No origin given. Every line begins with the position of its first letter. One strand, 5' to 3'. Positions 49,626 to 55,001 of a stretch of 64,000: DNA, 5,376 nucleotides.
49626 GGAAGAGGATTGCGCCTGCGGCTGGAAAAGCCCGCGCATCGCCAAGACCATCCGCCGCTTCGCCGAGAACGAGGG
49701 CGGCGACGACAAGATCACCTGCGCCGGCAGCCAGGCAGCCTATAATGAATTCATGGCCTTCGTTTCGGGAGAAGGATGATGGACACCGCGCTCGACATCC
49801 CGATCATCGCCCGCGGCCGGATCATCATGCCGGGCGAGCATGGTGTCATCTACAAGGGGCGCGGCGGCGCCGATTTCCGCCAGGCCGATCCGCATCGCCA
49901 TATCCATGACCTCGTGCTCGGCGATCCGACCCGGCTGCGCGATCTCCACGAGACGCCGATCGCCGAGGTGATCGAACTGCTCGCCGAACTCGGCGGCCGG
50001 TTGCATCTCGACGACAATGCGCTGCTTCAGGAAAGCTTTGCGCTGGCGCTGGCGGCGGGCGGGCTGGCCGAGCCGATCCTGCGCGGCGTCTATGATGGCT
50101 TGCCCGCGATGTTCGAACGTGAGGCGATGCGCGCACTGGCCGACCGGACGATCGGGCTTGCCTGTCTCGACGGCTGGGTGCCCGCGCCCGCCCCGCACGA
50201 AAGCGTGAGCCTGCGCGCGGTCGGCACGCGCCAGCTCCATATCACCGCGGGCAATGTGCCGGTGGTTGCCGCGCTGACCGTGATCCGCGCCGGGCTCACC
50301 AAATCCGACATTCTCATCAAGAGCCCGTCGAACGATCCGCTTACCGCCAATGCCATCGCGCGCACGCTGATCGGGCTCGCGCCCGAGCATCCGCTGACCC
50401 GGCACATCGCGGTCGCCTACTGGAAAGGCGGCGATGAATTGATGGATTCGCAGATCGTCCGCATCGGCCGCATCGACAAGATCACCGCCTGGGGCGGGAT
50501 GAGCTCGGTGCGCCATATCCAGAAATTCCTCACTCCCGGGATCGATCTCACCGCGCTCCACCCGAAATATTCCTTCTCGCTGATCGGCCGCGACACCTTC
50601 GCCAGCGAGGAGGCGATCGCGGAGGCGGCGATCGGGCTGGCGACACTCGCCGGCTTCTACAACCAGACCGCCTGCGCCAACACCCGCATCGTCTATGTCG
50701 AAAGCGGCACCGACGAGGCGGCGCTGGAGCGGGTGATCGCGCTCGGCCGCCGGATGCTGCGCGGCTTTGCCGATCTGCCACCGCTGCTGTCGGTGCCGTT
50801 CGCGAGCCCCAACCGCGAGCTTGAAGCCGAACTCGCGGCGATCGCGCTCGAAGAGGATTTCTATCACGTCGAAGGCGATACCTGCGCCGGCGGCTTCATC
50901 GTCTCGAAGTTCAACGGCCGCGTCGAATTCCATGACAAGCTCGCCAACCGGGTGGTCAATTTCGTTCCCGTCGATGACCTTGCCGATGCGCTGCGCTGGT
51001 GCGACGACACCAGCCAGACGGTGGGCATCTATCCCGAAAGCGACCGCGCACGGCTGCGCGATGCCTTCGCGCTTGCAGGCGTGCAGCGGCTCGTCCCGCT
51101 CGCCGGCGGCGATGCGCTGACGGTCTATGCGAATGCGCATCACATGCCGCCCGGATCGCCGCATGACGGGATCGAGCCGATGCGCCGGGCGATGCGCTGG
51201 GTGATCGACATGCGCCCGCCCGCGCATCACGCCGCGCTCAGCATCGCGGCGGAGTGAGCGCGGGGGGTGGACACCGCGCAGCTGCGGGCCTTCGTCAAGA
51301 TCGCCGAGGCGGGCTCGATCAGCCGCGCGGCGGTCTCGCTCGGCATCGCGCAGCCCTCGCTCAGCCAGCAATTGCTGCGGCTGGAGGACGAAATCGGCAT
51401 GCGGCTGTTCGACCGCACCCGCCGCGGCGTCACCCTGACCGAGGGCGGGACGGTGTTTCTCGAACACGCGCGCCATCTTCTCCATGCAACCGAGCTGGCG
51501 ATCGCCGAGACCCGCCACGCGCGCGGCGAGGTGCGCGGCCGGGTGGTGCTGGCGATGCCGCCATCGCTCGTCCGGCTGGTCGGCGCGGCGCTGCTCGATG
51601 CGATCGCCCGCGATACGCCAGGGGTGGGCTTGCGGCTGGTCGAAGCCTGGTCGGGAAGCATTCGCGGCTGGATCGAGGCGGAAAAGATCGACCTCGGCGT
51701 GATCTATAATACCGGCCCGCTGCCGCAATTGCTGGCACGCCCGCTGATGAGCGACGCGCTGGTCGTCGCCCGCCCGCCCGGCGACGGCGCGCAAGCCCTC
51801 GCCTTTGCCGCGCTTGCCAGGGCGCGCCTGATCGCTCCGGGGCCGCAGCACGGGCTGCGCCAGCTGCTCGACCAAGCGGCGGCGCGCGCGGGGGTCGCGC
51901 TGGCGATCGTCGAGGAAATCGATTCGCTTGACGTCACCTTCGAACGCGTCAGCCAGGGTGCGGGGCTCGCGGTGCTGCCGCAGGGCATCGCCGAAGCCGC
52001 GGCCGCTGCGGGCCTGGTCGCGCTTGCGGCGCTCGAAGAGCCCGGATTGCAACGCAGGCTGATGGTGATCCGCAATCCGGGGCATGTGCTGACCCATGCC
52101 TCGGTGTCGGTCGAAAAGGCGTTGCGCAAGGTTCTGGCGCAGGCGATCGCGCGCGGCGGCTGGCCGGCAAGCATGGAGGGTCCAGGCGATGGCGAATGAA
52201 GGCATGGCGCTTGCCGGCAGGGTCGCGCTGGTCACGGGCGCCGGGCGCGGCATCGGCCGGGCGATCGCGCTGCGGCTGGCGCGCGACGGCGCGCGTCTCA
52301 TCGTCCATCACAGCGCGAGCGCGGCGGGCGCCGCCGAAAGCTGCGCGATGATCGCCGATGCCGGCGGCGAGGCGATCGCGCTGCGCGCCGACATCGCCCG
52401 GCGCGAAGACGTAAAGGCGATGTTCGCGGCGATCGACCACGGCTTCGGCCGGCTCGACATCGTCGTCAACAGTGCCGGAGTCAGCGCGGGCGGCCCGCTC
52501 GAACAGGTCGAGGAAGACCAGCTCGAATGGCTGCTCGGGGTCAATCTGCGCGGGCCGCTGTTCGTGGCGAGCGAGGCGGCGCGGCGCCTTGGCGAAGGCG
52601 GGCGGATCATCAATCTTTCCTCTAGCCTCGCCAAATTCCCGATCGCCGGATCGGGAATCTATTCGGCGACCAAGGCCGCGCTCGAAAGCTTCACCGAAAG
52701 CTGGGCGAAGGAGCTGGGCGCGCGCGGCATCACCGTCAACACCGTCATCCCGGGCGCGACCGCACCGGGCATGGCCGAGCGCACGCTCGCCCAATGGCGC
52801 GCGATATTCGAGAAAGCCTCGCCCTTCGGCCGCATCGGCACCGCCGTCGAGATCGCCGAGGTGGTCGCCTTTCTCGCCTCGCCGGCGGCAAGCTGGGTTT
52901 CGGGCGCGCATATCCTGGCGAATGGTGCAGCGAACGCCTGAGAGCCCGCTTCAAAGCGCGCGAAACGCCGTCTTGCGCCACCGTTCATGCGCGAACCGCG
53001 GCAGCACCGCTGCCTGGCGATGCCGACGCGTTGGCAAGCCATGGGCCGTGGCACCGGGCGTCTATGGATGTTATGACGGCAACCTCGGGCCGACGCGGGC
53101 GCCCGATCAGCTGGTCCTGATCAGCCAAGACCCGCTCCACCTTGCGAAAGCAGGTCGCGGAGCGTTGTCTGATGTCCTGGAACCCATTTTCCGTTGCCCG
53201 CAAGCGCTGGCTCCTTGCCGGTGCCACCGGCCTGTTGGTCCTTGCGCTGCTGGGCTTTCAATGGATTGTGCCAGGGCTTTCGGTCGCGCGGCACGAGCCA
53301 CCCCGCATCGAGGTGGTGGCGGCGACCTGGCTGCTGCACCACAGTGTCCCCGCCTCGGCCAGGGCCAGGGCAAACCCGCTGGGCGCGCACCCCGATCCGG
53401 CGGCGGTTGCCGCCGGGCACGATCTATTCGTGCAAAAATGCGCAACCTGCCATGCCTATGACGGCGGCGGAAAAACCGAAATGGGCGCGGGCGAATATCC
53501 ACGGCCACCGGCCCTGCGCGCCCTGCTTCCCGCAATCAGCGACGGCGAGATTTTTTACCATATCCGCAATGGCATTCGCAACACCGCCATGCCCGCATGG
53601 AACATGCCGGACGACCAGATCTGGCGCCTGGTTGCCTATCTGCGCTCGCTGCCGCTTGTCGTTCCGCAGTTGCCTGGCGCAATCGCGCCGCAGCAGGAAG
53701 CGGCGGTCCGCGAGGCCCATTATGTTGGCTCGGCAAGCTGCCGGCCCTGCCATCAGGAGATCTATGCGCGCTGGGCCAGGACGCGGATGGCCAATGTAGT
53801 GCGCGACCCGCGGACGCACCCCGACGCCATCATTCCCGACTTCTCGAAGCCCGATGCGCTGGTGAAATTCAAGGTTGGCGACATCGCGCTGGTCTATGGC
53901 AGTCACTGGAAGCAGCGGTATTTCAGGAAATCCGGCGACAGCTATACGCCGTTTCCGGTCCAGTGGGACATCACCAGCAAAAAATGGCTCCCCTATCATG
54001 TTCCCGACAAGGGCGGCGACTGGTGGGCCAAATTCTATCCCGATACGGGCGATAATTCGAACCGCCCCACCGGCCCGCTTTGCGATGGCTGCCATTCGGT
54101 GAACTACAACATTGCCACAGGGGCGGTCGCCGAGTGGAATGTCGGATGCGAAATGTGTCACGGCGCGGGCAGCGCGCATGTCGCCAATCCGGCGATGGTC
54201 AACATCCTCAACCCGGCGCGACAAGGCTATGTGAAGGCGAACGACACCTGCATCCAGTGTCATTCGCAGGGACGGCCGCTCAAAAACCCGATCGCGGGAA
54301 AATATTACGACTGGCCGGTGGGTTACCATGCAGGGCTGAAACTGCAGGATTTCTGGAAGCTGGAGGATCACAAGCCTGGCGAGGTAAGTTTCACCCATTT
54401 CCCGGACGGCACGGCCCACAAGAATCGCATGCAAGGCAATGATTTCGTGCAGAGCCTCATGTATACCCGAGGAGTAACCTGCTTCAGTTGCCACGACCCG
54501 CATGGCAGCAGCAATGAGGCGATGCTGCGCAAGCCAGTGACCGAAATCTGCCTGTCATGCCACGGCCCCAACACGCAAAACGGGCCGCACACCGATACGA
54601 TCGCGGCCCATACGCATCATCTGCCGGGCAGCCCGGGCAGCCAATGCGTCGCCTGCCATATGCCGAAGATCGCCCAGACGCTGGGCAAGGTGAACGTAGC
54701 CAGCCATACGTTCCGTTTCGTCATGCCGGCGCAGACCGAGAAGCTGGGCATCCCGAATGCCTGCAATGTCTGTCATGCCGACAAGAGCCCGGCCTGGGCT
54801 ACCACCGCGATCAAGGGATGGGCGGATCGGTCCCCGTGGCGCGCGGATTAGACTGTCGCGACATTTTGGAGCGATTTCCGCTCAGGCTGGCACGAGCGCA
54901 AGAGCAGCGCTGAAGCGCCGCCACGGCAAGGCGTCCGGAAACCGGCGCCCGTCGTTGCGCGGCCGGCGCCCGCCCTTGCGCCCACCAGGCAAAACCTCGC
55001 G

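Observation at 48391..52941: Luciferase-less LuxE-LuxC-LysR-SDR operon: a candidate two-component carboxylic-acid reductase pathway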

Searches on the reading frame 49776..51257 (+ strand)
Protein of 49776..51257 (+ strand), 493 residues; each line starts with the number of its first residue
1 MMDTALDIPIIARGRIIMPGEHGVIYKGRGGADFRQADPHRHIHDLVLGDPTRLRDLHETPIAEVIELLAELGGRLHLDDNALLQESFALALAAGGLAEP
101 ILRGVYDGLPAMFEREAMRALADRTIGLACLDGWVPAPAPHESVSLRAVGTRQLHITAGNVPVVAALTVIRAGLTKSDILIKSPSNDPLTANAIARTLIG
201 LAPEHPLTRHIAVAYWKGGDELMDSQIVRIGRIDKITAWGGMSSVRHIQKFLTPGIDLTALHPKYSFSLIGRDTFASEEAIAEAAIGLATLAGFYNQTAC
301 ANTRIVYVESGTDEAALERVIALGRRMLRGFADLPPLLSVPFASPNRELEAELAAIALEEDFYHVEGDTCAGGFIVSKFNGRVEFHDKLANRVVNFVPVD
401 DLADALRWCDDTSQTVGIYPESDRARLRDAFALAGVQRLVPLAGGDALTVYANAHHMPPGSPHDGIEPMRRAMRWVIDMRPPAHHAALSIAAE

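Call 3: search_protein_families(library=pfam, proteins=[window:49776-51257:+], max_evalue=0.01)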
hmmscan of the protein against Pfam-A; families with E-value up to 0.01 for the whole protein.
window:49776-51257:+ (493 aa): 1 family
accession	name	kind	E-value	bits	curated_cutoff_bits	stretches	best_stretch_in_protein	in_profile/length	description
PF05893.19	LuxC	-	1.3e-42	146.6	21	1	58-475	2-401/401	Acyl-CoA reductase (LuxC)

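Call 4: search_protein_families(library=ncbifam, proteins=[window:49776-51257:+], max_evalue=0.01)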
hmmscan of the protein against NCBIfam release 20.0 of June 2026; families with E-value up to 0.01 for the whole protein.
window:49776-51257:+ (493 aa): 1 family
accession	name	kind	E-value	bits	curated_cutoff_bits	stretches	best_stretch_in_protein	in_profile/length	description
NF052251.1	LCFA_red_LuxC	equivalog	1e-38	133.1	750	1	131-484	126-453/478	long-chain-fatty-acyl-CoA reductase LuxC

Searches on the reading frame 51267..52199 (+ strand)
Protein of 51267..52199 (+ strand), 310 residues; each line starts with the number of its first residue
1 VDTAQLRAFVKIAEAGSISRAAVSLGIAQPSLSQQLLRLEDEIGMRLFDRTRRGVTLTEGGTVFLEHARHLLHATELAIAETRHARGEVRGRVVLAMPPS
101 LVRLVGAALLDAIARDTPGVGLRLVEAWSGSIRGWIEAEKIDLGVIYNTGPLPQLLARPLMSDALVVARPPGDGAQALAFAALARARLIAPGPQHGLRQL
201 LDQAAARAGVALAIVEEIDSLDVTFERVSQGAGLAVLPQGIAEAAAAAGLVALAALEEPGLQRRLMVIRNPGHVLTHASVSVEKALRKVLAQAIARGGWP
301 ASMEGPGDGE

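Call 3: search_protein_families(library=pfam, proteins=[window:51267-52199:+], max_evalue=0.01)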
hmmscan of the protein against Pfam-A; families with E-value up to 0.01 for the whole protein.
window:51267-52199:+ (310 aa): 2 families
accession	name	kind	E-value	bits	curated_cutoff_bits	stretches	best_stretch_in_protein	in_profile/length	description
PF03466.25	LysR_substrate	-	1.2e-28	100.4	28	1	87-281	2-199/209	LysR substrate binding domain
PF00126.33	HTH_1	-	6.1e-22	77.8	26.6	1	5-61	3-59/60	Bacterial regulatory helix-turn-helix protein, lysR family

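Call 4: search_protein_families(library=ncbifam, proteins=[window:51267-52199:+], max_evalue=0.01)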
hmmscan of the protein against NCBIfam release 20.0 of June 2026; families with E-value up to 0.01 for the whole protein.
window:51267-52199:+ (310 aa): 56 families (the best 25 are shown)
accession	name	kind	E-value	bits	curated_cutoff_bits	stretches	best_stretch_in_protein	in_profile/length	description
NF008410.0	PRK11233.1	equivalog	1.3e-42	146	309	1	2-293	2-294/305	nitrogen assimilation transcriptional regulator NAC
NF008416.0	PRK11242.1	equivalog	1.8e-36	126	277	1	5-286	5-287/300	transcriptional regulator CynR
NF040786.1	LysR_Sec_metab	equivalog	2.6e-34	118.6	250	1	1-281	1-289/298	selenium metabolism-associated LysR family transcriptional regulator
NF047520.1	trans_act_CidR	equivalog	2.2e-28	99.3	415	1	1-279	1-281/292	cidABC operon transcriptional activator CidR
TIGR03339.1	phn_lysR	subfamily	3.7e-27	95.3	341.1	1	5-254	1-250/279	aminoethylphosphonate catabolism associated LysR family transcriptional regulator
NF007385.0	PRK09906.1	equivalog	5.4e-27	94.7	356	1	1-260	1-264/296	DNA-binding transcriptional regulator HcaR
NF052633.1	LysR_TF_PsrA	exception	3.6e-26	91.8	540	1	2-286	6-292/297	L-proline-binding transcription factor PsrA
NF053705.1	TransRegGltCGpos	equivalog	7.4e-26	91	350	1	1-272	1-275/300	glutamate biosynthesis transcriptional regulator GltC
NF045775.1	acetoin_reg_AlsR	exception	6.1e-24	85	430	1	1-241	1-246/290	acetoin biosynthesis transcriptional regulator AlsR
NF047711.1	PutUtilRegPtrR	equivalog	5e-23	81.6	400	1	1-259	1-256/283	putrescine utilization regulator PtrR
NF007307.0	PRK09791.1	equivalog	4.7e-22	78.5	336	1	4-254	8-262/302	LysR family transcriptional regulator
TIGR02424.1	TF_pcaQ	equivalog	1.2e-21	76.9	303.8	1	6-290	8-298/300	pca operon transcription factor PcaQ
NF007439.0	PRK09986.1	equivalog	1.6e-21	77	290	1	5-243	11-255/296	LysR family transcriptional regulator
NF040889.1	trans_reg_YeiE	equivalog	7.4e-21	74.6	480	1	5-277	7-277/288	DNA-binding transcriptional regulator YeiE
TIGR03418.1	chol_sulf_TF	equivalog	1.1e-20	73.9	324.8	1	4-195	4-193/291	choline sulfate utilization transcriptional regulator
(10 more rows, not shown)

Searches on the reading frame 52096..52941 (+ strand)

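Call 3: search_protein_families(library=pfam, proteins=[window:52096-52941:+], max_evalue=0.01)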
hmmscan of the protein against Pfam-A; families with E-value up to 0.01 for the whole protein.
window:52096-52941:+ (281 aa): 5 families
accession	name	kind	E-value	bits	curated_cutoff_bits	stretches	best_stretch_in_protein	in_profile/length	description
PF13561.12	adh_short_C2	-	2.9e-55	187.8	27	1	48-277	1-233/236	Enoyl-(Acyl carrier protein) reductase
PF00106.31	adh_short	-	2.9e-48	164.4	26.6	1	42-230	1-190/195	short chain dehydrogenase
PF08659.16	KR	-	1.6e-17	64.5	22.6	1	44-215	3-174/180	KR domain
PF01370.27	Epimerase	-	1.2e-06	28.6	20.9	1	44-215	1-168/240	NAD dependent epimerase/dehydratase family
PF02882.25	THF_DHG_CYH_C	-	0.0045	16.7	27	1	31-99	26-96/160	Tetrahydrofolate dehydrogenase/cyclohydrolase, NAD(P)-binding domain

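Call 4: search_protein_families(library=ncbifam, proteins=[window:52096-52941:+], max_evalue=0.01)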
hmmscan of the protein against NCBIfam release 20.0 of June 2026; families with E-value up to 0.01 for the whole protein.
window:52096-52941:+ (281 aa): 232 families (the best 25 are shown)
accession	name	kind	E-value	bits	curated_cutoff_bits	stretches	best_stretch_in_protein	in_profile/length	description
NF005559.1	PRK07231.1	subfamily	7.6e-56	189.4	215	1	39-278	2-246/249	glucose 1-dehydrogenase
TIGR01830.1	3oxo_ACP_reduc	equivalog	2.2e-52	178.2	297.75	1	44-277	1-236/239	3-oxoacyl-[acyl-carrier-protein] reductase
NF009466.0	PRK12826.1-2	subfamily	1.8e-51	175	222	1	42-278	4-243/248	3-oxoacyl-ACP reductase FabG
NF004198.0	PRK05653.1-3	equivalog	8.6e-51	172.8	296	1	38-273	4-240/248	3-oxoacyl-ACP reductase FabG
NF005067.0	PRK06484.1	equivalog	7.1e-49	166.7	713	1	30-277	262-509/524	short chain dehydrogenase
NF009387.0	PRK12746.1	equivalog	3.1e-48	164.3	363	1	39-274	4-247/254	SDR family oxidoreductase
NF004778.0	PRK06124.1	equivalog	9.5e-48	162.8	303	1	35-275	5-247/256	SDR family oxidoreductase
TIGR02415.1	23BDH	subfamily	4.2e-47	160.7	304.35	1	42-277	1-249/254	acetoin reductase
NF005446.0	PRK07035.1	equivalog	7e-47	159.8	373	1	34-278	4-252/255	SDR family oxidoreductase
NF004197.0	PRK05653.1-1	equivalog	7.3e-47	160.1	332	1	37-278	3-245/249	3-oxoacyl-ACP reductase FabG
NF009384.0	PRK12743.1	equivalog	1.7e-46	158.6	264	1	41-277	6-245/258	SDR family oxidoreductase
NF009388.0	PRK12747.1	equivalog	3.3e-46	157.9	376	1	39-277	2-248/252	short chain dehydrogenase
NF004818.0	PRK06172.1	equivalog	3.4e-46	157.6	336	1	37-280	3-251/253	SDR family oxidoreductase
NF053807.1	RhamDHLra1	equivalog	1.4e-45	156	400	1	39-278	2-246/252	L-rhamnose 1-dehydrogenase Lra1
NF005975.0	PRK08063.1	equivalog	1.5e-45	155.4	328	1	40-277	3-244/250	enoyl-[acyl-carrier-protein] reductase FabL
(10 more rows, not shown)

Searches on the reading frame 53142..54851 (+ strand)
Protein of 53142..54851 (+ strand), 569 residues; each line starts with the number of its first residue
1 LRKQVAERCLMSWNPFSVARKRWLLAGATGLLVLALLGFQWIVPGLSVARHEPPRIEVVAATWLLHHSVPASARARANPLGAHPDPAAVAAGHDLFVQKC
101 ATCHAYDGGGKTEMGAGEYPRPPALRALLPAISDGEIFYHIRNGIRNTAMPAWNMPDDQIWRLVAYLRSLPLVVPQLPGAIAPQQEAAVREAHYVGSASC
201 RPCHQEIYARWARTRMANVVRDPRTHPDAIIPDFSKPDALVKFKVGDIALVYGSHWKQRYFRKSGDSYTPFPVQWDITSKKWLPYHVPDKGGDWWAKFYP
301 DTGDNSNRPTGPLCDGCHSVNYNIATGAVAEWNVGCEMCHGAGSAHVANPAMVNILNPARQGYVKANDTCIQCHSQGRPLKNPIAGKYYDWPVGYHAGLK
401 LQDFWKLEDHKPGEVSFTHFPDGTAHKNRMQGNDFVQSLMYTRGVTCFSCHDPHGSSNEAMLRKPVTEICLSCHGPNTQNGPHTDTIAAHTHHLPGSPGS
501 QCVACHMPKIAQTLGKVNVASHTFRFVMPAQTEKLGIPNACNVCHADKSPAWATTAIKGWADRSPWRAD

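Call 7: search_protein_families(library=pfam, proteins=[window:53142-54851:+], max_evalue=0.001)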
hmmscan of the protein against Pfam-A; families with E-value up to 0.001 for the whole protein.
window:53142-54851:+ (569 aa): 7 families
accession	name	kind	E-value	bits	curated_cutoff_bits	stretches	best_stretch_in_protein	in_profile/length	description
PF13442.11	Cytochrome_CBB3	-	9.3e-16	58.4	27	1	87-167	1-68/68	Cytochrome C oxidase, cbb3-type, subunit III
PF09699.15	Paired_CXXCH_1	-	1.5e-13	50.6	20.6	1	446-476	8-38/41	Doubled CXXCH motif (Paired_CXXCH_1)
PF14537.11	Cytochrom_c3_2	-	2.4e-10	41.2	25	0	313-376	8-66/79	Cytochrome c3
PF14522.11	Cytochrome_C7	-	7.5e-10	38.9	24.8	0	489-550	4-53/67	Cytochrome c7 and related cytochrome c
PF00034.26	Cytochrom_C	-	6.2e-09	37.5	21.3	1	89-170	1-89/90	Cytochrome c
PF13435.11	Cytochrome_C554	-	1.4e-06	29.6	20.8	0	311-341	48-84/84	Cytochrome c554 and c-prime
PF22113.1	Mtrc-MtrF_II-IV_dom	-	5.7e-06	26.4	30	0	457-512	110-169/176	Outer membrane cytochrome MtrC/MtrF-like, domains II/IV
